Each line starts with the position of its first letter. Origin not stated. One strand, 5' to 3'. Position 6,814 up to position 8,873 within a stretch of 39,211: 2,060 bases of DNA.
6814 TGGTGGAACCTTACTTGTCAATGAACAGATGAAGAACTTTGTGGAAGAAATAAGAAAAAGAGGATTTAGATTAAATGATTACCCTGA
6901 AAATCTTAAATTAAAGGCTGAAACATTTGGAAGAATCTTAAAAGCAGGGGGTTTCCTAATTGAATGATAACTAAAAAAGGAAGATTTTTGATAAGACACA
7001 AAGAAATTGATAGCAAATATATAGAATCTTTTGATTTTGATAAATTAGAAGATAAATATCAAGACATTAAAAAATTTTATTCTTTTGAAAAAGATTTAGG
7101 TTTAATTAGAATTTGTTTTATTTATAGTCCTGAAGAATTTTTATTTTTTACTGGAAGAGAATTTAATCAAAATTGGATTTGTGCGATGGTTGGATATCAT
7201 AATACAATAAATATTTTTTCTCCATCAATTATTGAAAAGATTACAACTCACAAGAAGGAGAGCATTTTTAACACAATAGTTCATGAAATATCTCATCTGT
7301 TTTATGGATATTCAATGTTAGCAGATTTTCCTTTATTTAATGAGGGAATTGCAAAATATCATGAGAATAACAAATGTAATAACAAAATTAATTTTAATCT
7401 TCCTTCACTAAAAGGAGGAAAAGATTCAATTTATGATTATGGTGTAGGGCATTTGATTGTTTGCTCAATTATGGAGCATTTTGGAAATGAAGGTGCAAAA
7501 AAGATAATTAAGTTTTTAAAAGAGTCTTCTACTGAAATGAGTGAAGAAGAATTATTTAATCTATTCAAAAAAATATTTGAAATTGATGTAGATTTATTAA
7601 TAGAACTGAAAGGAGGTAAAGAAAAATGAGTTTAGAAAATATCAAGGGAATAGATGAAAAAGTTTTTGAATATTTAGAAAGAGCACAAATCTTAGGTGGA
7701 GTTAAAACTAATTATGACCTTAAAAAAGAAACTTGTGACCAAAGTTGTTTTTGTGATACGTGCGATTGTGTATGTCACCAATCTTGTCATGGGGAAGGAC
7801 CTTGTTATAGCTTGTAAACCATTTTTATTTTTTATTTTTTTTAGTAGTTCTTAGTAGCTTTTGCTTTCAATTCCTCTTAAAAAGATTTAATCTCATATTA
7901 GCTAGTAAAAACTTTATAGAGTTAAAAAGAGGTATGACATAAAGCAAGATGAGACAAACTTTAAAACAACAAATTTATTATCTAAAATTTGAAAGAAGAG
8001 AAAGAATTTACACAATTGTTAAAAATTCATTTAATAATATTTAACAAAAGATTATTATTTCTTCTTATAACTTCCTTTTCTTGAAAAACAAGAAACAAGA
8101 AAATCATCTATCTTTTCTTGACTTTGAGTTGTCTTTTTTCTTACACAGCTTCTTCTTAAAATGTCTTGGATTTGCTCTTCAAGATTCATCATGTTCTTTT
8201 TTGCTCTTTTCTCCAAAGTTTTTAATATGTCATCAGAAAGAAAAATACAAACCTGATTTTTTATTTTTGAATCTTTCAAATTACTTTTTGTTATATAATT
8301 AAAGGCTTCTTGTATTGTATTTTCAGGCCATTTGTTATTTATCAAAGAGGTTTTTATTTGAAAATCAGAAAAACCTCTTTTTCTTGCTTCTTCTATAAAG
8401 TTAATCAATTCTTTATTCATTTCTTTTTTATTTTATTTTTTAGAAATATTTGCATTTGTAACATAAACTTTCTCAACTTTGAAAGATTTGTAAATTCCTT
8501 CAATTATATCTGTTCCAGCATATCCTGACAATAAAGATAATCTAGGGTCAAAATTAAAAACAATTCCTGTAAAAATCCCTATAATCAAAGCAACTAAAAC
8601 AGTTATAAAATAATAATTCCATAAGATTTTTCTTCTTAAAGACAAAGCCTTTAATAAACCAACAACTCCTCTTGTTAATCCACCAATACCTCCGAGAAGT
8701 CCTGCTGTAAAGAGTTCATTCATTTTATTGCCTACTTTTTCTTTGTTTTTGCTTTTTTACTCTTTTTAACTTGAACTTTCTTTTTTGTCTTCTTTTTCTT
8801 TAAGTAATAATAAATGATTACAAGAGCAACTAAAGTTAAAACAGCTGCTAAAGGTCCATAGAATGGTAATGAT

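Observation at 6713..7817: Second Cys-rich peptide, translationally coupled to a gluzincin peptidase and a small RRE-like protein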

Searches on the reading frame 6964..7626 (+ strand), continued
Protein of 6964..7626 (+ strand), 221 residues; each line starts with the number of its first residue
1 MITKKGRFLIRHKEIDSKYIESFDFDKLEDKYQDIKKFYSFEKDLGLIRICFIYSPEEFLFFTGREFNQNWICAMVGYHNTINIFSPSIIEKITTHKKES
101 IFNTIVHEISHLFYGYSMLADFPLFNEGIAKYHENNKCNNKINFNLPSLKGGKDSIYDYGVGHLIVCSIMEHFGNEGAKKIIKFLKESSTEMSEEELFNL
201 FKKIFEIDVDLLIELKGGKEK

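Call 23: find_encoding_contigs(protein=P0008, flank=10000, max_places=2)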
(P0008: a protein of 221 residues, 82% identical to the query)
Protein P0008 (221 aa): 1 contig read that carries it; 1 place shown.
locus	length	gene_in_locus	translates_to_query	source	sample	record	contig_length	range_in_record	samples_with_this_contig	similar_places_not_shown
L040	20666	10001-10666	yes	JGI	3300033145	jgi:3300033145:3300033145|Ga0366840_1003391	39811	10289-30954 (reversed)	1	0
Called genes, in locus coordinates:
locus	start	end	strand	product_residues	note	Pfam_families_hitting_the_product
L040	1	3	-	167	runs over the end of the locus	-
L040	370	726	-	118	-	PF10049:DUF2283 (weak)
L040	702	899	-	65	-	-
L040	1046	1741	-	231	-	-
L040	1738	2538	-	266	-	-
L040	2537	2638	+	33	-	-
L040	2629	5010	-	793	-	PF05048:NosD (faint), PF13229:Beta_helix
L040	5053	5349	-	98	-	-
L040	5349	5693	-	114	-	-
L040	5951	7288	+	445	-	PF04055:Radical_SAM, PF13353:Fer4_12 (weak), PF13186:SPASM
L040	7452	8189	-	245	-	PF00565:SNase, PF00932:LTD (weak)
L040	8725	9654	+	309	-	PF13353:Fer4_12, PF04055:Radical_SAM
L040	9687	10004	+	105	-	-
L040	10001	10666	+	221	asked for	-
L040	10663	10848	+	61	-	-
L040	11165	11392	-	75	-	-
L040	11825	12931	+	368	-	PF03485:Arg_tRNA_synt_N, PF00750:tRNA-synt_1d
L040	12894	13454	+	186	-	PF05746:DALR_1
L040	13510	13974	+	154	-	-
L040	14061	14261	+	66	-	-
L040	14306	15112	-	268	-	PF01978:TrmB, PF11495:TrmB_EBD_N (weak)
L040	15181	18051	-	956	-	PF00133:tRNA-synt_1, PF09334:tRNA-synt_1g (weak), PF01921:tRNA-synt_1f (weak), PF08264:Anticodon_1, PF19302:DUF5915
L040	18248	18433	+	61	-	-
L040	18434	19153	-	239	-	PF00590:TP_methylase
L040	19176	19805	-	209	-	-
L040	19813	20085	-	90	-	-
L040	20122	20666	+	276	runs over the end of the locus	PF04414:tRNA_deacylase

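Call 35: search_protein_families(library=ncbifam, proteins=[L018:587-1864:+, L035:3959-5236:+, L017:4696-5994:+, L018:2976-3632:+], max_evalue=0.001)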
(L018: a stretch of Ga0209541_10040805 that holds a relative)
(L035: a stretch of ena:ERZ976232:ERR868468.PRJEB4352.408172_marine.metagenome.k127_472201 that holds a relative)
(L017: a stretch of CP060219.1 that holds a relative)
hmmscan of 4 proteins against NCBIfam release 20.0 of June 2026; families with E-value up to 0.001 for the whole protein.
L018:587-1864:+ (426 aa): 70 families (the best 25 are shown)
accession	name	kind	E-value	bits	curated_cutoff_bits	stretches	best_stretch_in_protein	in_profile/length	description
TIGR04055.1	rSAM_NirJ2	equivalog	1.8e-23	83.6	500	1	17-319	6-305/326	putative heme d1 biosynthesis radical SAM protein NirJ2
NF047865.1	rSAM_PapB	equivalog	1.9e-20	73.4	340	1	16-320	8-319/330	PapB family radical SAM/SPASM ranthipeptide maturase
TIGR02668.1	moaA_archaeal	equivalog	2.6e-20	72.6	325.25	1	14-175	13-172/303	GTP 3',8-cyclase MoaA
TIGR04133.1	rSAM_w_lipo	hypoth_equivalog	1.3e-19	70.4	425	1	16-317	29-331/350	TIGR04133 family radical SAM/SPASM protein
NF001199.0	PRK00164.2-1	equivalog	9.2e-19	67.7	231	1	13-174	14-173/308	GTP 3',8-cyclase MoaA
TIGR02666.1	moaA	equivalog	2.8e-18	66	284.05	1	15-170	14-174/336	GTP 3',8-cyclase MoaA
TIGR04303.1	GeoRSP_rSAM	equivalog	4.2e-18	66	400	1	8-320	2-309/325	GeoRSP system radical SAM/SPASM protein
TIGR03962.1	mycofact_rSAM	equivalog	4.6e-18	65.5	265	2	250-336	240-332/339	mycofactocin radical SAM maturase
TIGR04545.1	rSAM_ahbD_hemeb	equivalog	1.8e-17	63.8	500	2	16-187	5-172/339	heme b synthase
NF050035.1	rSAM_WgK_link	exception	6.3e-16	58.3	650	2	9-228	7-222/367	radical SAM/SPASM peptide maturase WgkB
NF038283.1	viperin_w_prok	equivalog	6e-15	55.2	180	1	17-168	8-169/281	viperin family antiviral radical SAM protein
TIGR03906.1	quino_hemo_SAM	equivalog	7.7e-15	54.5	453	1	9-321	91-418/467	quinohemoprotein amine dehydrogenase maturation protein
TIGR04053.2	TIGR04053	equivalog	1.1e-14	54.5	395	1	10-231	7-226/366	TIGR04053 family radical SAM/SPASM domain-containing protein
TIGR04546.1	rSAM_ahbC_deAc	equivalog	1.7e-14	53.4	650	1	16-169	44-193/390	12,18-didecarboxysiroheme deacetylase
TIGR04250.1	SCM_rSAM_ScmE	equivalog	5.6e-14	51.8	400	1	12-317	4-327/358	SynChlorMet cassette radical SAM/SPASM protein ScmE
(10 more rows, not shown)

L035:3959-5236:+ (426 aa): 69 families (the best 25 are shown)
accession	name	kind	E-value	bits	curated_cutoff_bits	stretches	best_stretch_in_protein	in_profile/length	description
NF047865.1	rSAM_PapB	equivalog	2.1e-23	83.1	340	1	16-321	8-320/330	PapB family radical SAM/SPASM ranthipeptide maturase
TIGR04055.1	rSAM_NirJ2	equivalog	3.5e-23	82.6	500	1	17-319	6-305/326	putative heme d1 biosynthesis radical SAM protein NirJ2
TIGR04133.1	rSAM_w_lipo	hypoth_equivalog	2.2e-20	72.9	425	1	16-317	29-331/350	TIGR04133 family radical SAM/SPASM protein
TIGR03962.1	mycofact_rSAM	equivalog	1.7e-19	70.2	265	1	5-337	6-333/339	mycofactocin radical SAM maturase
TIGR02668.1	moaA_archaeal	equivalog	3.6e-18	65.6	325.25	1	14-177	13-174/303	GTP 3',8-cyclase MoaA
TIGR04303.1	GeoRSP_rSAM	equivalog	8.2e-18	65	400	1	8-322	2-311/325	GeoRSP system radical SAM/SPASM protein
NF001199.0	PRK00164.2-1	equivalog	1.1e-17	64.1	231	1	12-177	13-176/308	GTP 3',8-cyclase MoaA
TIGR02666.1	moaA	equivalog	1.8e-17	63.4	284.05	1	15-171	14-175/336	GTP 3',8-cyclase MoaA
TIGR04545.1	rSAM_ahbD_hemeb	equivalog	4.1e-17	62.6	500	2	16-185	5-170/339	heme b synthase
NF050035.1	rSAM_WgK_link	exception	1e-15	57.7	650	2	9-229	7-223/367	radical SAM/SPASM peptide maturase WgkB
TIGR03906.1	quino_hemo_SAM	equivalog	8.8e-15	54.3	453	1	9-321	91-418/467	quinohemoprotein amine dehydrogenase maturation protein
TIGR03942.1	sulfatase_rSAM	equivalog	9.7e-15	54.5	349.45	1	18-325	8-332/363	anaerobic sulfatase maturase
TIGR04317.1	W_rSAM_matur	equivalog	1e-14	54.4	380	1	15-191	8-185/349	tungsten cofactor oxidoreductase radical SAM maturase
NF038283.1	viperin_w_prok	equivalog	1.8e-14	53.6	180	1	17-168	8-169/281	viperin family antiviral radical SAM protein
TIGR04053.2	TIGR04053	equivalog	5.7e-14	52.1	395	1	10-231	7-226/366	TIGR04053 family radical SAM/SPASM domain-containing protein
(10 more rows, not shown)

L017:4696-5994:+ (433 aa): 70 families (the best 25 are shown)
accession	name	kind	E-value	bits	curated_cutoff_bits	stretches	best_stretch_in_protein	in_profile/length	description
TIGR03962.1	mycofact_rSAM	equivalog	1e-20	74.2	265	1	2-331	8-329/339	mycofactocin radical SAM maturase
TIGR02109.1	PQQ_syn_pqqE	equivalog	7.1e-20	71.2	381.35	1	3-162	4-159/358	pyrroloquinoline quinone biosynthesis protein PqqE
TIGR04055.1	rSAM_NirJ2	equivalog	1.4e-18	67.5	500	1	11-325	5-315/326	putative heme d1 biosynthesis radical SAM protein NirJ2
TIGR04133.1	rSAM_w_lipo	hypoth_equivalog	7.9e-18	64.5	425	1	10-315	28-331/350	TIGR04133 family radical SAM/SPASM protein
TIGR04545.1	rSAM_ahbD_hemeb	equivalog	2.4e-17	63.4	500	2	11-166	5-156/339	heme b synthase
TIGR02668.1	moaA_archaeal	equivalog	6.4e-16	58.2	325.25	1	7-167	11-168/303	GTP 3',8-cyclase MoaA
NF047865.1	rSAM_PapB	equivalog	6.7e-15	55.1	340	1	12-322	9-324/330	PapB family radical SAM/SPASM ranthipeptide maturase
NF001199.0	PRK00164.2-1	equivalog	2.5e-14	53.1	231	1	7-167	13-170/308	GTP 3',8-cyclase MoaA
TIGR04053.2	TIGR04053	equivalog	4.4e-14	52.5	395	1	5-227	7-226/366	TIGR04053 family radical SAM/SPASM domain-containing protein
TIGR04303.1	GeoRSP_rSAM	equivalog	9.3e-14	51.7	400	1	4-330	3-321/325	GeoRSP system radical SAM/SPASM protein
TIGR02666.1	moaA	equivalog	1.8e-13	50.2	284.05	1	9-163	13-171/336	GTP 3',8-cyclase MoaA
TIGR04064.1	rSAM_nif11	equivalog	5.9e-13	48.3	518.7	1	8-105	80-186/459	nif11-like peptide radical SAM maturase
TIGR03977.1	rSAM_pair_HxsC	equivalog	7.3e-13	48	267.9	1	12-241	31-261/292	His-Xaa-Ser system radical SAM maturase HxsC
TIGR03942.1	sulfatase_rSAM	equivalog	7.8e-13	48.2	349.45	1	12-323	7-332/363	anaerobic sulfatase maturase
NF038283.1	viperin_w_prok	equivalog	1e-12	47.8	180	1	13-104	9-105/281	viperin family antiviral radical SAM protein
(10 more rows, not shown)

L018:2976-3632:+ (219 aa): 0 families
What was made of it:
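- On Ranthipeptide maturase PapB family (NF047865) and other curated rSAM peptide maturases: NirJ2, MftC, GeoRSP and SCIFF are all far below cut-off (call 35).
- Its closest curated families are PapB, NirJ2 and MftC, all far below cut-off (call 35). MftC and PqqE are among the better curated hits to the enzyme (65-74 bits, call 35). All curated-family scores are far below cut-off (call 35).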

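Call 42: predict_structure(alignment_id=A2)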
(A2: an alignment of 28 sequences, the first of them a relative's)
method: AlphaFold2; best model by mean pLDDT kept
length: 221 residues; sequences in the alignment: 28
mean_pLDDT: 95.2   pTM: 0.92
mean pLDDT of the five models: 95.2, 95.2, 95.1, 95.0, 94.8
residues with pLDDT >= 90: 196; 70-90: 24; 50-70: 1; < 50: 0
segments of 3 or more residues with pLDDT < 50: none
pLDDT, mean of each block of 10 residues (from residue 1): 97 98 98 98 96 96 88 89 98 95 98 96 97 96 93 86 98 97 98 98 98 89 64
secondary structure, 60 per line:
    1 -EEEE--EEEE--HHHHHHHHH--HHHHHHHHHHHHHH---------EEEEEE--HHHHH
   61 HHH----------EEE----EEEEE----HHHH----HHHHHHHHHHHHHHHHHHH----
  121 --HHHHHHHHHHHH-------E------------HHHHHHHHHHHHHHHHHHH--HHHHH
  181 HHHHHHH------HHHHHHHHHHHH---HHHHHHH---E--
elements in order: E2-5 E8-11 H14-22 H25-38 E48-53 H56-63 E74-76 E81-85 H90-93 H98-116 H123-134 H155-173 H176-187 H194-205 H209-215
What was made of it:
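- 6964..7629 (+): 221-aa cytoplasmic minimal gluzincin, the putative leader peptidase. HEISH is at nt 7282-7296 and the third zinc-ligand glutamate (NEG) is at 7342-7344. AF2 pLDDT 95.2 (call 42).
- On Gluzincin metallopeptidase (clan MA(E)): AF2 pLDDT 95.2 and pTM 0.92 (call 42).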

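Call 48: fold_search(model_id=the predicted structure, library=pdb)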
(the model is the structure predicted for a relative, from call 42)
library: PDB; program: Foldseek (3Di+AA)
matches with E <= 10: 96; with E <= 0.001: 2
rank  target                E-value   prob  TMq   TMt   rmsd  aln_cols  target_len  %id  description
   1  7zoc                  1.5e-04  1.00  0.40  0.26  10.1       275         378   14  Crystal structure of the peptidase domain of collagenase H from Clostridium histolyticum in complex with N-aryl-2-alkylm (released 2023-05-10)
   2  4arf_A                6.7e-04  1.00  0.49  0.32   6.8       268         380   14  CRYSTAL STRUCTURE OF THE PEPTIDASE DOMAIN OF COLLAGENASE H FROM CLOSTRIDIUM HISTOLYTICUM IN COMPLEX WITH THE PEPTIDIC  (released 2013-06-05)
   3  1z1w                  3.1e-03  1.00  0.52  0.18   7.9       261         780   13  Crystal structures of the tricorn interacting facor F3 from Thermoplasma acidophilum, a zinc aminopeptidase in three dif (released 2005-05-31)
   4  8cgw_B                3.1e-03  1.00  0.51  0.17   7.4       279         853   10  Insulin-regulated aminopeptidase (IRAP) in complex with an allosteric benzopyran-based inhibitor (released 2024-01-31)
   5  6ydx_A                4.2e-03  1.00  0.53  0.17   6.9       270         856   12  Insulin-regulated aminopeptidase complexed with a macrocyclic peptidic inhibitor (released 2020-07-22)
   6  8cgw_A                5.2e-03  0.99  0.49  0.16   6.9       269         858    8  Insulin-regulated aminopeptidase (IRAP) in complex with an allosteric benzopyran-based inhibitor (released 2024-01-31)
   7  3qnf_B                1.0e-02  1.00  0.53  0.18   6.2       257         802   14  Crystal structure of the open state of human endoplasmic reticulum aminopeptidase 1 ERAP1 (released 2011-02-23)
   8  4gaa_A                1.0e-02  0.99  0.53  0.23   6.6       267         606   14  Structure of Leukotriene A4 hydrolase from Xenopus laevis complexed with inhibitor bestatin (released 2013-06-12)
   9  3mdj_A                1.1e-02  0.99  0.47  0.15   9.0       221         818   17  ER Aminopeptidase, ERAP1, Bound to the Zinc Aminopeptidase Inhibitor, Bestatin (released 2011-03-30)
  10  6ydx_B                1.2e-02  1.00  0.53  0.17   6.6       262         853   12  Insulin-regulated aminopeptidase complexed with a macrocyclic peptidic inhibitor (released 2020-07-22)
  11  8p0i_B                1.2e-02  0.99  0.50  0.16   6.4       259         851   11  Crystal structure of the open conformation of insulin-regulated aminopeptidase in complex with a small-MW inhibitor (released 2024-09-04)
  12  3mdj_C                1.3e-02  0.99  0.53  0.17   8.4       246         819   16  ER Aminopeptidase, ERAP1, Bound to the Zinc Aminopeptidase Inhibitor, Bestatin (released 2011-03-30)
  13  3mdj_B                1.3e-02  0.99  0.51  0.17   8.8       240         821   15  ER Aminopeptidase, ERAP1, Bound to the Zinc Aminopeptidase Inhibitor, Bestatin (released 2011-03-30)
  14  6mgq_B                1.4e-02  0.99  0.54  0.17   6.0       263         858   16  ERAP1 in the open conformation bound to 10mer phosphinic inhibitor DG014 (released 2019-12-18)
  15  3qnf_C                1.5e-02  0.99  0.53  0.17   6.0       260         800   14  Crystal structure of the open state of human endoplasmic reticulum aminopeptidase 1 ERAP1 (released 2011-02-23)
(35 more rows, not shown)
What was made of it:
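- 6964..7629 (+): Foldseek: ColH M9 peptidase domain E = 1.5e-4, M1 enzymes TMq ~0.5 (call 48).
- On Gluzincin metallopeptidase (clan MA(E)): Foldseek: ColH peptidase domain E = 1.5e-4; the tricorn-interacting factor F3, IRAP, ERAP1 and LTA4H reach TMq 0.5-0.56 (call 48).
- Closest known: Gluzincin metallopeptidases of clan MA. Same: The fold matches (call 48).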

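Call 67: find_related_loci(query=A2, collection=viral_contigs, flank=6000)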
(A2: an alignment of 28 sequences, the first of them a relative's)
Query A2 (221 aa) in viral_contigs; peptide patterns used: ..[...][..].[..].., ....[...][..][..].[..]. (x = any residue, [..] = any of these).
67 stretches matched a pattern, but none encodes a relative of the query by tblastn (E <= 1e-3).
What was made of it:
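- Tried and rejected: No relatives were found, so a virus-borne cassette is not supported (call 67).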

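Call 71: search_protein_families(library=pfam, proteins=[L018:2976-3632:+, L027:1687-2898:+, L027:2903-3625:+, L027:3606-4430:+, L035:3046-3528:+, L018:587-1864:+], max_evalue=0.01)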
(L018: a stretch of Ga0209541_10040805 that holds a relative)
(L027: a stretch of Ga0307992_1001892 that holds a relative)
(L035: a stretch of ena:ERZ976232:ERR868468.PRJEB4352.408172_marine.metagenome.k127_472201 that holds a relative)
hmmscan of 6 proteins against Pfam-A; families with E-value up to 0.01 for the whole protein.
L018:2976-3632:+ (219 aa): 0 families

L027:1687-2898:+ (404 aa): 1 family
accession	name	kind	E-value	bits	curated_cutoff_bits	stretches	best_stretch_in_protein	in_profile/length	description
PF02624.21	YcaO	-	1.4e-34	120.3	25.7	1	53-373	2-325/325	YcaO cyclodehydratase, ATP-ad Mg2+-binding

L027:2903-3625:+ (241 aa): 1 family
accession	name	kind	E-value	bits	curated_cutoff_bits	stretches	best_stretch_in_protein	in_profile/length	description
PF00881.29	Nitroreductase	-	9.3e-21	75.2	23.5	1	62-237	3-167/167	Nitroreductase family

L027:3606-4430:+ (275 aa): 1 family
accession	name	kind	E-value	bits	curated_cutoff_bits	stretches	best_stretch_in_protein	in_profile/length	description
PF10026.15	DUF2268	-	7.5e-27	94.5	23.6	1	90-273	5-195/195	Predicted Zn-dependent protease (DUF2268)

L035:3046-3528:+ (161 aa): 1 family
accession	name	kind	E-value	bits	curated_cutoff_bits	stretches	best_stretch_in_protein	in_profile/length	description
PF03235.19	GmrSD_N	-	0.0051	17.4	33.2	1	67-150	54-138/199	GmrSD restriction endonuclease, N-terminal domain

L018:587-1864:+ (426 aa): 3 families
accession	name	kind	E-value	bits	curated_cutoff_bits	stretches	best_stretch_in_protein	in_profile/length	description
PF04055.27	Radical_SAM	-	3.9e-19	69.9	29.5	1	15-167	1-157/166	Radical SAM superfamily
PF13186.11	SPASM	-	3e-09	37.4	21.5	1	251-307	1-66/67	Iron-sulfur cluster-binding domain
PF13353.11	Fer4_12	-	3.1e-09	37.7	22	1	19-89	13-82/137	4Fe-4S single cluster domain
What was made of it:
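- The upstream gene carries Radical_SAM, Fer4_12 and SPASM domains (call 71).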

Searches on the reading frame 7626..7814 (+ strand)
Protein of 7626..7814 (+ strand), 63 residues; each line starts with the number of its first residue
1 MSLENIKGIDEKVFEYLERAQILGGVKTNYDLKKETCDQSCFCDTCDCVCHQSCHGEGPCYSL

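Call 3: search_protein_families(library=pfam, proteins=[window:7626-7814:+], max_evalue=0.1)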
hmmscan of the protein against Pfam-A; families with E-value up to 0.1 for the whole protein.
window:7626-7814:+ (63 aa): 0 families

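Call 4: search_protein_families(library=ncbifam, proteins=[window:7626-7814:+], max_evalue=0.1)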
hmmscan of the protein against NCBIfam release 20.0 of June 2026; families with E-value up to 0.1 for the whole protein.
window:7626-7814:+ (63 aa): 1 family
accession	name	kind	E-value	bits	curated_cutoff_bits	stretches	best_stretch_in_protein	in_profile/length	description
TIGR02007.1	fdx_isc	equivalog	0.041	14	132.1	1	19-52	23-56/110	ISC system 2Fe-2S type ferredoxin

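Call 6: find_homologous_proteins(query=window:7626-7814:+, max_evalue=0.01)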
Query window:7626-7814:+ (63 aa): 7 proteins with E <= 0.01 among 7 candidates.
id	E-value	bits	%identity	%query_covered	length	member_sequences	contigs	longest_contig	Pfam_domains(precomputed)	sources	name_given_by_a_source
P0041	1.9e-37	144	100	100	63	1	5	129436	-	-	-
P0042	3.8e-23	98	75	100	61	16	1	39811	-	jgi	-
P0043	7.9e-23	97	73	100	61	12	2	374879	-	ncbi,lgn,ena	-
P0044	6.5e-22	94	73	100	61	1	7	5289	-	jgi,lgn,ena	-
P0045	2.2e-19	86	67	100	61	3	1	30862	-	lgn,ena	-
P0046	7.6e-15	72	63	100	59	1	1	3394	-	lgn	-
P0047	1.0e-8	53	85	41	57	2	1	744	-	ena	-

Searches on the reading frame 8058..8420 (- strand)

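Call 3: search_protein_families(library=pfam, proteins=[window:8058-8420:-], max_evalue=0.1)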
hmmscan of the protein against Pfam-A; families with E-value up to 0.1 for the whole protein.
window:8058-8420:- (121 aa): 6 families
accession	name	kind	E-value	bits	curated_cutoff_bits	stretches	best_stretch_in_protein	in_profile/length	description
PF22513.2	FitA-like_RHH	-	0.0053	17.1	27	1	61-90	8-37/39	Antitoxin FitA-like, ribbon-helix-helix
PF04818.19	CID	-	0.029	15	23.9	1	26-106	24-101/120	CID domain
PF14956.11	DUF4505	-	0.036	14.3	27.3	1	32-79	5-55/177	Domain of unknown function (DUF4505)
PF20669.3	Exo70_N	-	0.038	14.7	23.9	1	35-89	39-82/83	Exocyst complex component Exo70 N-terminal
PF02201.23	SWIB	-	0.056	13.7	25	0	36-86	24-72/74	SWIB/MDM2 domain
PF16357.10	PepSY_TM_like_2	-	0.06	13.8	27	1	46-117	35-106/197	Putative PepSY_TM-like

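Call 4: search_protein_families(library=ncbifam, proteins=[window:8058-8420:-], max_evalue=0.1)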
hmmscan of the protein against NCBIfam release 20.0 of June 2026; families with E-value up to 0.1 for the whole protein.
window:8058-8420:- (121 aa): 3 families
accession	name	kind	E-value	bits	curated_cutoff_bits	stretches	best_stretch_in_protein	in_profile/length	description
NF002815.0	PRK02967.1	equivalog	0.0069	16.4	83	1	56-102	3-50/139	nickel-responsive transcriptional regulator NikR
TIGR02793.1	nikR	equivalog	0.029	14.6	175.45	1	56-103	2-50/129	nickel-responsive transcriptional regulator NikR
TIGR01915.1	npdG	equivalog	0.068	13.1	149.8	1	26-111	126-207/220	NADPH-dependent F420 reductase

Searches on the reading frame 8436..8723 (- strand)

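Call 3: search_protein_families(library=pfam, proteins=[window:8436-8723:-], max_evalue=0.1)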
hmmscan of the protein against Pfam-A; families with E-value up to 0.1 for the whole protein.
window:8436-8723:- (96 aa): 2 families
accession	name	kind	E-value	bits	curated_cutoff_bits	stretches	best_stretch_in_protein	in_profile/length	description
PF02537.21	CRCB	-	0.033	15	32.9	1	7-70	3-60/103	CrcB-like protein, Camphor Resistance (CrcB)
PF19389.4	DUF5964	-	0.035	14.4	25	1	14-52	18-56/60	Family of unknown function (DUF5964)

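Call 4: search_protein_families(library=ncbifam, proteins=[window:8436-8723:-], max_evalue=0.1)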
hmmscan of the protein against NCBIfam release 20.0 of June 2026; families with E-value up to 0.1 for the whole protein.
window:8436-8723:- (96 aa): 3 families
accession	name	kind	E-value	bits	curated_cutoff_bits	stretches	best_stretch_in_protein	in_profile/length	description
NF008016.0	PRK10746.1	equivalog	0.0016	17.5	799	1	32-87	400-454/461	amino acid permease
NF047867.1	AA_transp_ThrP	exception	0.006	15.6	850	1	32-88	400-455/461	bifunctional threonine/serine APC transporter ThrP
NF010791.0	PRK14195.1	equivalog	0.03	14.7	129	1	1-55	1-55/125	fluoride efflux transporter CrcB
